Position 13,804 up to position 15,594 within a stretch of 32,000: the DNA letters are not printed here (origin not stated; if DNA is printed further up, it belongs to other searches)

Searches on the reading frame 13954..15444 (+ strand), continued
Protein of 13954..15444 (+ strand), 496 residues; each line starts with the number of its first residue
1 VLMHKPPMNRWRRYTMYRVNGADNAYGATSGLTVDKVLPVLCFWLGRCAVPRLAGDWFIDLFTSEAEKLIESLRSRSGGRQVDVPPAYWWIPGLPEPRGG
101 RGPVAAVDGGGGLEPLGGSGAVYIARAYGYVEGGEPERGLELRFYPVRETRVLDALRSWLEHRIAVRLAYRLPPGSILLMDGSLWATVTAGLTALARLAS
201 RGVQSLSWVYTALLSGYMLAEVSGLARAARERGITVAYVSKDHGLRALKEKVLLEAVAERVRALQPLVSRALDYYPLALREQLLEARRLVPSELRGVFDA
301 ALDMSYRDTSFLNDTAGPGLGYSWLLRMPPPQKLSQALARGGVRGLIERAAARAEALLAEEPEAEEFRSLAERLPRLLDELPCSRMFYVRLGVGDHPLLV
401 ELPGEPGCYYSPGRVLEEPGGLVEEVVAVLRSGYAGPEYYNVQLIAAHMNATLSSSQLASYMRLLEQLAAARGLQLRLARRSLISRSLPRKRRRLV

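Call 65: search_solved_structures(query=P0225, max_evalue=0.001)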
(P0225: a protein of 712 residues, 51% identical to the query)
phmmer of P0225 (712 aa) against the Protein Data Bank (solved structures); distinct sequences matched with E-value up to 0.001: 10.
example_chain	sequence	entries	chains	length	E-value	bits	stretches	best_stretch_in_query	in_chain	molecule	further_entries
9x1l_A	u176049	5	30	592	1.1e-47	166.4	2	425-594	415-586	DNA helicase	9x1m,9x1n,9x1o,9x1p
4d2i_A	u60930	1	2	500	1.5e-38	136.1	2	388-556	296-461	HERA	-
8wiv_A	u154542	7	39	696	7.2e-26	94.2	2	379-551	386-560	Helicase HerA central domain-containing protein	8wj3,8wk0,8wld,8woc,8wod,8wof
9c1m_M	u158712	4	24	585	2.8e-24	89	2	397-556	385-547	ATP-binding protein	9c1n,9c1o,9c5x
8ziq_M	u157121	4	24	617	3.7e-22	82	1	397-550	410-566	HerA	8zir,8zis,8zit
8j4u_M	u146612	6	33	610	1.8e-21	79.7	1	401-575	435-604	Nucleoside triphosphate hydrolase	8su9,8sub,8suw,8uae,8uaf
8xau_A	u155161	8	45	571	6.4e-21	77.9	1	398-576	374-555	ATP-binding protein | HerA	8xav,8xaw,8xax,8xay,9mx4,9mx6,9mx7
8yho_A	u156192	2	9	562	2.3e-14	56.2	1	444-555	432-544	DUF87 domain-containing protein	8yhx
11kk_A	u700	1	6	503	0.00028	22.9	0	470-542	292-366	HerA like helicase YjgR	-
8wet_A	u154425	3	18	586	0.00042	22.3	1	397-522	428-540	TdpA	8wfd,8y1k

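Call 66: search_solved_structures(query=L003:3168-4841:-, max_evalue=0.001)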
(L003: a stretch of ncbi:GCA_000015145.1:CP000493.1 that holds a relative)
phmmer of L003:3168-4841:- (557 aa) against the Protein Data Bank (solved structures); distinct sequences matched with E-value up to 0.001: 8.
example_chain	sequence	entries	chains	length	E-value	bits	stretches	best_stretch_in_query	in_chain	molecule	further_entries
9c1m_M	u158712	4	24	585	1.4e-16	63.6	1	365-521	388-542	ATP-binding protein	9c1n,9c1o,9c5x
8wiv_A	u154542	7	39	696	9.3e-14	54.2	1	364-514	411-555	Helicase HerA central domain-containing protein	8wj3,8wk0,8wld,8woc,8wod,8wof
4d2i_A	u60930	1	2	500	1.2e-13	53.8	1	385-524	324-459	HERA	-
8ziq_M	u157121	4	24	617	2.4e-13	52.8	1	363-515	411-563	HerA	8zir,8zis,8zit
8xau_A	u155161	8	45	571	3.6e-13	52.3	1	374-525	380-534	ATP-binding protein | HerA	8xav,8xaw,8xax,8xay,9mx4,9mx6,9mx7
9x1l_A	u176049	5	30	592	5.1e-13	51.7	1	410-525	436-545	DNA helicase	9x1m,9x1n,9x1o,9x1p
8j4u_M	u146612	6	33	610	1.8e-09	40.1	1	391-514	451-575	Nucleoside triphosphate hydrolase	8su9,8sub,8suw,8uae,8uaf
8yho_A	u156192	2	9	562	7.4e-08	34.7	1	389-514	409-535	DUF87 domain-containing protein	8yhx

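Call 67: search_solved_structures(query=L003:2042-3196:-, max_evalue=1)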
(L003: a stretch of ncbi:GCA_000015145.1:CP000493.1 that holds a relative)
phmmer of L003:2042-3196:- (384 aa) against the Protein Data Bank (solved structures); distinct sequences matched with E-value up to 1: 6.
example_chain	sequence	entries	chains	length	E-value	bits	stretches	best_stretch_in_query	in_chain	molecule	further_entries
7nwg_a2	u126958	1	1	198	0.0058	19.2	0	330-366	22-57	ribosomal protein eS25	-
6lty_A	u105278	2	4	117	0.26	13.8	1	8-72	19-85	Putative antitoxin HigA3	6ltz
6zvj_P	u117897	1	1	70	0.88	12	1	330-366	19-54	40S ribosomal protein S25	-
6xa1_SZ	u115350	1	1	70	0.89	12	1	330-366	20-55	40S ribosomal protein S25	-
6zn5_a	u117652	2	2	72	0.94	11.9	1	330-366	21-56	40S ribosomal protein S25 | ribosomal protein eS25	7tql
6ole_SZ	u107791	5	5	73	0.98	11.9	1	330-366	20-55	40S ribosomal protein S25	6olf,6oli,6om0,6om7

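Call 69: search_solved_structures(query=A5, max_evalue=10, show_alignments=2)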
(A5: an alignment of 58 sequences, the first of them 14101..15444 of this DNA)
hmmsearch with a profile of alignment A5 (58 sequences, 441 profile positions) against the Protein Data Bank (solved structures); distinct sequences matched with E-value up to 10: 12.
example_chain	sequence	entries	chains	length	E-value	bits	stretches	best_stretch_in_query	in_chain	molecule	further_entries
2ygk_A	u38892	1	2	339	2.7e-15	59.2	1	5-139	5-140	NURA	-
9x1l_G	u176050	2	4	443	2.9e-13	52.5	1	19-147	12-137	5'-3' nuclease, encoded next to Rad50 and Mre11 homologs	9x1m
3tai_A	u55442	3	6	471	9.7e-13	50.8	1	17-141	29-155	DNA double-strand break repair protein nurA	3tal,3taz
9x1n_G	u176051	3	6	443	6.1e-11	44.9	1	19-147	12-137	5'-3' nuclease, encoded next to Rad50 and Mre11 homologs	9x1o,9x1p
9rwo_A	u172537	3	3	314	0.061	15.2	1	261-334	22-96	aminocyclopropanecarboxylate oxidase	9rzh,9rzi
9sbe_A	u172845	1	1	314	0.061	15.2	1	261-334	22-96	aminocyclopropanecarboxylate oxidase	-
9sh4_A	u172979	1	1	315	0.061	15.2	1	261-334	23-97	aminocyclopropanecarboxylate oxidase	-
9rsy_A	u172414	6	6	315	0.061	15.2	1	261-334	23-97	aminocyclopropanecarboxylate oxidase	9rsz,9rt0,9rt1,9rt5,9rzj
9sh3_A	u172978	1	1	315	0.077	14.9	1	261-334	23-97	aminocyclopropanecarboxylate oxidase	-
3i4p_A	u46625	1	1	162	0.19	13.6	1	306-356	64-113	Transcriptional regulator, AsnC family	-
2khj_A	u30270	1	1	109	0.62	11.9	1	39-76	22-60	30S ribosomal protein S1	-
6dlm_B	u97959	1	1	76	1.2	11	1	191-267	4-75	DHD127_B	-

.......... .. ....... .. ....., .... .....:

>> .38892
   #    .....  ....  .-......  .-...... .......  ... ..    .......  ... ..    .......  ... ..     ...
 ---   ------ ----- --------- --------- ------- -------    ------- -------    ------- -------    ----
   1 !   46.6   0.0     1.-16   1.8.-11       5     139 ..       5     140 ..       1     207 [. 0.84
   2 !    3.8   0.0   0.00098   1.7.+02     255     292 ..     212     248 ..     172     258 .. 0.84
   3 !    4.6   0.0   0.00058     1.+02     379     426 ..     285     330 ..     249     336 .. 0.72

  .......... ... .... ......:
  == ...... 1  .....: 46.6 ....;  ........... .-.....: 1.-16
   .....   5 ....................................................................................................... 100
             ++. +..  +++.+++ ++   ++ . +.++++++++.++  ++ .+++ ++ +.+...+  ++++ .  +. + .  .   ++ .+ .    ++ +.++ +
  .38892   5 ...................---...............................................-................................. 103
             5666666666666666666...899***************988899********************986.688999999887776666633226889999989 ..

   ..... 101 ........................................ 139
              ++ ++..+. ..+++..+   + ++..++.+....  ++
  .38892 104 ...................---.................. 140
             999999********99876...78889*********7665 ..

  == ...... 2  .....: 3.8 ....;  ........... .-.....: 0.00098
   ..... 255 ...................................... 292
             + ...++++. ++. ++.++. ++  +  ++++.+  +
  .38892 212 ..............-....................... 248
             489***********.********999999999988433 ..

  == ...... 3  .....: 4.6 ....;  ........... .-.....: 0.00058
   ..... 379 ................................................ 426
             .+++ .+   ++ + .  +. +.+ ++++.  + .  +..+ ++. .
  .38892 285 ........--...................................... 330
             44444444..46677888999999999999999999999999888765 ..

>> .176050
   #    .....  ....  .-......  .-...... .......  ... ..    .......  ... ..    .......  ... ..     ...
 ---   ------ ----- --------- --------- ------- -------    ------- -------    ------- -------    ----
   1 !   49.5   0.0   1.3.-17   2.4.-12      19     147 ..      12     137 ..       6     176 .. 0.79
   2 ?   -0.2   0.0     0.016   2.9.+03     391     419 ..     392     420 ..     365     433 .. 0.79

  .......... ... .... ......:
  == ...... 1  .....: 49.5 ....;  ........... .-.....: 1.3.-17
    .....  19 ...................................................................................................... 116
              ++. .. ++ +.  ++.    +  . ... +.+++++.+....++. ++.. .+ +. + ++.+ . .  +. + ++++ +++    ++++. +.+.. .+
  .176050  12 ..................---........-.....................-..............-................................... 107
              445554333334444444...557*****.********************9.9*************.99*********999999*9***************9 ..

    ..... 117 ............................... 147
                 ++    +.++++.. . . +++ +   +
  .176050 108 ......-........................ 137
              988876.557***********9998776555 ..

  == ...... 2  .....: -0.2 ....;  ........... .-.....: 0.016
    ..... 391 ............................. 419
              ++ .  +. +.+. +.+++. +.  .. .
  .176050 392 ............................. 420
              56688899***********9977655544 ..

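Call 73: search_protein_families(library=ncbifam, proteins=[window:14101-15444:+], max_evalue=0.01)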
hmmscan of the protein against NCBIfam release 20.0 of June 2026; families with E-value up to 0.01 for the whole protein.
window:14101-15444:+ (447 aa): 0 families
